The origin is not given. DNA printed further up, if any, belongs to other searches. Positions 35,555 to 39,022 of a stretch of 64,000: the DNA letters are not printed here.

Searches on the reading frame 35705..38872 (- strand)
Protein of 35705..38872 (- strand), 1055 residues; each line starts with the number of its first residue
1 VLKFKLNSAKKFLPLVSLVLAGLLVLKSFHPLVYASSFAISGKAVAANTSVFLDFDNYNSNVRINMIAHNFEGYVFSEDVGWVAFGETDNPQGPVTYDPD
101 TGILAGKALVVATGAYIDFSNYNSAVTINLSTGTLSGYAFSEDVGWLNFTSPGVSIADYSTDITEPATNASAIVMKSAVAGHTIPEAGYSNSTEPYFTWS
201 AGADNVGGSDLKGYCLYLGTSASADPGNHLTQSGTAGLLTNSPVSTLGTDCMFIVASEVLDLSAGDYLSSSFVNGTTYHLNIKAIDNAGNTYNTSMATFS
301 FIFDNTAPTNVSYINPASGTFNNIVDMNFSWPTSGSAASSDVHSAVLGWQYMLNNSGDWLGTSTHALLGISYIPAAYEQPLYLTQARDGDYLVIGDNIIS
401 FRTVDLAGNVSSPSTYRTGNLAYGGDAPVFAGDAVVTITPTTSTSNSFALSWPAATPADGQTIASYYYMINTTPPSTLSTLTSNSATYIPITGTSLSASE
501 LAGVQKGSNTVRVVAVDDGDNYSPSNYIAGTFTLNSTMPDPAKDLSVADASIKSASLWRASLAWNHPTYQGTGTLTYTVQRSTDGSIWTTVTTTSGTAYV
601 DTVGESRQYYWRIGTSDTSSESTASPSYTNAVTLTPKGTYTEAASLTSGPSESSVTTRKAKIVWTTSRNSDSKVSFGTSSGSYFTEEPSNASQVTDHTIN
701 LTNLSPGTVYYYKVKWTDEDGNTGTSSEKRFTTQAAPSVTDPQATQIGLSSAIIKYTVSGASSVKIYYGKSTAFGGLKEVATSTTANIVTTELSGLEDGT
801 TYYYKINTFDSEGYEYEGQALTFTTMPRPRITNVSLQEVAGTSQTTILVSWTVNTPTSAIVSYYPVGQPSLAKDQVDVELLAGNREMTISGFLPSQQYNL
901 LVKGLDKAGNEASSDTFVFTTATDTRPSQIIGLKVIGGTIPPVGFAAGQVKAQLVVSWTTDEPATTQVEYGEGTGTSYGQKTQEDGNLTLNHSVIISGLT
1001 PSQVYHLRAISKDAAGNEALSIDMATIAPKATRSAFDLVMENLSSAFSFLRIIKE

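Call 58: search_protein_families(library=pfam, proteins=[window:35705-38872:-], max_evalue=0.001)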
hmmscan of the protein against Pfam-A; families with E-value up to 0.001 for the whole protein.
window:35705-38872:- (1055 aa): 6 families
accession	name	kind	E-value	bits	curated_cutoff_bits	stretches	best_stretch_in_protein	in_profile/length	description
PF16656.11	Pur_ac_phosph_N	-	9.9e-15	55.3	30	2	656-733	11-93/93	Purple acid Phosphatase, N-terminal domain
PF00041.27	fn3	-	6.2e-13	49.2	25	1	841-916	10-80/84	Fibronectin type III domain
PF25059.1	FN3_DSCAM-DSCAML_C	-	4.7e-12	46.5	39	0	987-1029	40-82/89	DSCAM/DSCAML C-terminal Fn3-like domain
PF16655.11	PhoD_N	-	2.7e-07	31.5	30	0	660-723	12-85/90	PhoD-like phosphatase, N-terminal domain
PF12245.14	Big_3_2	-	0.00016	22.3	23.3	0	873-917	69-116/122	Bacterial Ig-like domain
PF25788.1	Ig_Rha78A_N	-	0.00085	20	27.4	0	690-733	57-101/105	Rha78A-like, N-terminal immunoglobulin domain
